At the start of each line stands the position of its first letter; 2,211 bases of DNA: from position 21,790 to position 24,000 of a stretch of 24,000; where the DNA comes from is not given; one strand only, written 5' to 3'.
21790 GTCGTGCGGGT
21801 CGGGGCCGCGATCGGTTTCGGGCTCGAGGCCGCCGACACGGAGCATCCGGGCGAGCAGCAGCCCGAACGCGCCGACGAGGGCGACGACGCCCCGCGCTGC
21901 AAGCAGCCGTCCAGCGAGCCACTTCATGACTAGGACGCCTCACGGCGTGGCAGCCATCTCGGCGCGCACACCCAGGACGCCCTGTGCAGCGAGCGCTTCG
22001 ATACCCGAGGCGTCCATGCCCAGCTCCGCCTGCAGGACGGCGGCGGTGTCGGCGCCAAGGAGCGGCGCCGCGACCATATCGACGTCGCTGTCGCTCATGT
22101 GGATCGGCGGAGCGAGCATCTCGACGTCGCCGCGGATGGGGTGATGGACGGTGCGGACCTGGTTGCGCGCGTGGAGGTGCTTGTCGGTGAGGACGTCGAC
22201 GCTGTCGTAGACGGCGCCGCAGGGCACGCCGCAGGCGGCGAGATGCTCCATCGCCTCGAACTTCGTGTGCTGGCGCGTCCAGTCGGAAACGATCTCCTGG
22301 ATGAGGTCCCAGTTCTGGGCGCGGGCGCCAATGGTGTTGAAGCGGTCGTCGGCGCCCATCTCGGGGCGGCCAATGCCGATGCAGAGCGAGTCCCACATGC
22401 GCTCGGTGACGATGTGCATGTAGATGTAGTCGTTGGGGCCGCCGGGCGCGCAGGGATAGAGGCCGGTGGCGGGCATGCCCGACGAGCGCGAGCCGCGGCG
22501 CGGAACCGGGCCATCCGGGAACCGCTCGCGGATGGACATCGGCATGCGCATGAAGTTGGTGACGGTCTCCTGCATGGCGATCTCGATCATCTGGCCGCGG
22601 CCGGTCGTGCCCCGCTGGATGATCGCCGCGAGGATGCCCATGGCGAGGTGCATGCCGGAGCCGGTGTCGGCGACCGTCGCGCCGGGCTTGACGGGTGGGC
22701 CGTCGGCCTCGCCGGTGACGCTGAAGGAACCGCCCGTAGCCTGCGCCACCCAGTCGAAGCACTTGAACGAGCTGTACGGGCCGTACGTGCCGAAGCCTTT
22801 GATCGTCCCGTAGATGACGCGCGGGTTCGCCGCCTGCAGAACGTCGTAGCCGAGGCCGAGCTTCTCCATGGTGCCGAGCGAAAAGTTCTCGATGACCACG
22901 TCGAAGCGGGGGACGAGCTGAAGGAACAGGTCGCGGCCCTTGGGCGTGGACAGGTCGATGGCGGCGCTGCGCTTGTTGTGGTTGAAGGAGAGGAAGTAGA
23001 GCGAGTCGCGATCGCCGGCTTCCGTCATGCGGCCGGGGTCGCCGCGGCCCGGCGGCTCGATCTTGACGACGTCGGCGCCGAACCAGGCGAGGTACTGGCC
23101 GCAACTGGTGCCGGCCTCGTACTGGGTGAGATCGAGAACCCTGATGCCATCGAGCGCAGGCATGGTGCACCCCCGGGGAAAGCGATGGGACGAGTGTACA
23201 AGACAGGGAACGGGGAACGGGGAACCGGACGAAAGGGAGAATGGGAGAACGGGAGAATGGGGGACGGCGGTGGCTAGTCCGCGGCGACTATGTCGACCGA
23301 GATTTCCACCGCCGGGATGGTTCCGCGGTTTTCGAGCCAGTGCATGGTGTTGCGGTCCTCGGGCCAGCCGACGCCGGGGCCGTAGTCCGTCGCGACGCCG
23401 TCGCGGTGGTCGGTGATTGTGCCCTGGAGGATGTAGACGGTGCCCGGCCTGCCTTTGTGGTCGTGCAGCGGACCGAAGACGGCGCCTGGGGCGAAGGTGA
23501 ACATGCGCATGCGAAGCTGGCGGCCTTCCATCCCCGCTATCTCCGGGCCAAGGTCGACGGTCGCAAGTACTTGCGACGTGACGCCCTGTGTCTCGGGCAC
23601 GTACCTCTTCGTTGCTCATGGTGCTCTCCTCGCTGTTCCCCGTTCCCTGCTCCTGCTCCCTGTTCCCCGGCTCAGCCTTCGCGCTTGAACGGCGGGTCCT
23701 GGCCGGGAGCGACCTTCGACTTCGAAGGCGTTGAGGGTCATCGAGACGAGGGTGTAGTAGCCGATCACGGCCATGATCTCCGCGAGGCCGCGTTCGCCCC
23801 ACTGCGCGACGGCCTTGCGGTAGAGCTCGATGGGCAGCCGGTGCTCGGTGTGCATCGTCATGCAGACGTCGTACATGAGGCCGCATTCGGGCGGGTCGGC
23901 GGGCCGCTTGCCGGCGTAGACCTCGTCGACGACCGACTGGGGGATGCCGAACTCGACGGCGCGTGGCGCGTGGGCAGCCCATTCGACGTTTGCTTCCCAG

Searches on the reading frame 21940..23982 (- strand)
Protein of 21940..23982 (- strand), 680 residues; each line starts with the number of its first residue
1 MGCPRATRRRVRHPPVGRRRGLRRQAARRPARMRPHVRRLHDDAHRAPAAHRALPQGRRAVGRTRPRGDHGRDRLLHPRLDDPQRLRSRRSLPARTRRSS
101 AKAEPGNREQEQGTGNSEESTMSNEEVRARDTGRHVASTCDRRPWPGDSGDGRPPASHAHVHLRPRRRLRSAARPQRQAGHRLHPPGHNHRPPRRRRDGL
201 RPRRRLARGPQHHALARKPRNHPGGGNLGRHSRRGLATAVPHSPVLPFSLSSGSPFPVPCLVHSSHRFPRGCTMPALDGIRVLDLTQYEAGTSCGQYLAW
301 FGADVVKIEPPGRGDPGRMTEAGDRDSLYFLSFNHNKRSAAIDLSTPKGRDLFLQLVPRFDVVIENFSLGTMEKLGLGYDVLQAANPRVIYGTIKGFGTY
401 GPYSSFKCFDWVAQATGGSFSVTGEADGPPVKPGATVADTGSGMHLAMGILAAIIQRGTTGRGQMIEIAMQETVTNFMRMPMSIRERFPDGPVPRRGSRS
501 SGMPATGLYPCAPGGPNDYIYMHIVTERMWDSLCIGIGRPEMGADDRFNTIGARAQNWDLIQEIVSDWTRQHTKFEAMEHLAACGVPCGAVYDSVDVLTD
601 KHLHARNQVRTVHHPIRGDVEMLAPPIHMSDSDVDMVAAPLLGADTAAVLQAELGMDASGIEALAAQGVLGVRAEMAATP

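Call 35: search_protein_families(library=pfam, proteins=[window:21940-23982:-], max_evalue=0.001)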
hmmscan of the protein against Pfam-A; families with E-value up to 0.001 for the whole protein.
window:21940-23982:- (680 aa): 1 family
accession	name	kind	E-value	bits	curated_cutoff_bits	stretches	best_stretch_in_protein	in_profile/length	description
PF02515.22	CoA_transf_3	-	2.3e-106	356.4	23.3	1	277-646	1-366/366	CoA-transferase family III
